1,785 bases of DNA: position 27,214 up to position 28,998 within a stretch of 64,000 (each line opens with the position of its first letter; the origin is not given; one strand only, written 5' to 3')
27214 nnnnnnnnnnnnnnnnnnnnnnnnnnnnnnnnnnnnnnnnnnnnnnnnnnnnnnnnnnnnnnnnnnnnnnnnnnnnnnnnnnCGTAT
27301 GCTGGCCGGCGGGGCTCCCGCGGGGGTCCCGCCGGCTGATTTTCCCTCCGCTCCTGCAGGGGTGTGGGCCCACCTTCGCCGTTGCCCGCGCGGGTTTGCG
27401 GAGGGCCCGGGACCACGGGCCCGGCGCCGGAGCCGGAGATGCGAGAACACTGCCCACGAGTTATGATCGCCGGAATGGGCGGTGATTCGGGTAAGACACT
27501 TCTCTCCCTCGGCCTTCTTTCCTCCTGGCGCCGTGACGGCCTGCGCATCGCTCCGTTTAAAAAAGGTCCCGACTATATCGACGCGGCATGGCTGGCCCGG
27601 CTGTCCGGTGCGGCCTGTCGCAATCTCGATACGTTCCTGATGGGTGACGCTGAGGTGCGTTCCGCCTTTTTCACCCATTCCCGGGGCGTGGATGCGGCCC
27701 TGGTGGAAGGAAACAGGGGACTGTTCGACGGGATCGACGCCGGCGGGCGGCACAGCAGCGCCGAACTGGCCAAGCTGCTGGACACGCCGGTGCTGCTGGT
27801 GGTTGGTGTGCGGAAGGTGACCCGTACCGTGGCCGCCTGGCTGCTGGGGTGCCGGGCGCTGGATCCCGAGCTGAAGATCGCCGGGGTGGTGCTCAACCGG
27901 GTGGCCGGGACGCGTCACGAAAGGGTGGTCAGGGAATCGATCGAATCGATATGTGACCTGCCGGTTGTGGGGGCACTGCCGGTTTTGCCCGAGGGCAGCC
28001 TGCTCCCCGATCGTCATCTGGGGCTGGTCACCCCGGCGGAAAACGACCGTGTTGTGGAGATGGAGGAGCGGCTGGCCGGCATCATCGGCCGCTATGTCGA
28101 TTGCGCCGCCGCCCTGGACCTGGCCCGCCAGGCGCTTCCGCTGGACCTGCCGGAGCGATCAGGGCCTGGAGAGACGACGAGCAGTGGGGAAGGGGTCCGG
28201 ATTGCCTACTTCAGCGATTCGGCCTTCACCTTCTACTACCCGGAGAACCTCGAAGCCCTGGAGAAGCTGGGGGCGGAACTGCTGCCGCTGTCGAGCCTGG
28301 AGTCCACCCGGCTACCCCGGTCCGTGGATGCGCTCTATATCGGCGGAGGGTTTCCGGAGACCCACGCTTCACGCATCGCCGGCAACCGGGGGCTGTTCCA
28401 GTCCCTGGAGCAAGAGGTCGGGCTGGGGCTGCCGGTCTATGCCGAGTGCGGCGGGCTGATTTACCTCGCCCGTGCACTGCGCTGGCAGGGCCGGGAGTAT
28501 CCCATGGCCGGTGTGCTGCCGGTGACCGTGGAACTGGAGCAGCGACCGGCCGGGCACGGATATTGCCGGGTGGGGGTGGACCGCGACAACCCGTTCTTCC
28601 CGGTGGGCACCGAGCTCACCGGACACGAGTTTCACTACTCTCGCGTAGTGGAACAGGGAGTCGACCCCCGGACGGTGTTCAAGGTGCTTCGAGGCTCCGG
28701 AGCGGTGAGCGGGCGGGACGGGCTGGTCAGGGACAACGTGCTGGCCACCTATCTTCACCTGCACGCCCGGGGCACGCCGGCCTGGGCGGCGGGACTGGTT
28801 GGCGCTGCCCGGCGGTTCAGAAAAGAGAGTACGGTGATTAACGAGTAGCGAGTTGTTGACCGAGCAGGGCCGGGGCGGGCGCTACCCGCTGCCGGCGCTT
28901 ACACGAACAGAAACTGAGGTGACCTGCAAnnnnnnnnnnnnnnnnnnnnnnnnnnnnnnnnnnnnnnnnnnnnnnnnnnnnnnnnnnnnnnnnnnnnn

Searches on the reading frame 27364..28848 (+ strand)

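Call 54: search_protein_families(library=pfam, proteins=[window:27364-28848:+], max_evalue=0.0001)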
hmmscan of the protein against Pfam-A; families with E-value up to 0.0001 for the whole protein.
window:27364-28848:+ (494 aa): 4 families
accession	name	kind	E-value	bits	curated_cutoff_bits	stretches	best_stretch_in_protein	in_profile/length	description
PF07685.20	GATase_3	-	1.7e-36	126.1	27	1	279-469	1-192/196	CobB/CobQ-like glutamine amidotransferase domain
PF01656.29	CbiA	-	3.3e-15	56.6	25.4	1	33-218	1-122/125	CobQ/CobB/MinD/ParA nucleotide binding domain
PF13500.12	AAA_26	-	4.1e-15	56.6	27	1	110-210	100-193/198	AAA domain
PF01174.25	SNO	-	7.9e-05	23.1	27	0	296-390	12-101/188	SNO glutamine amidotransferase family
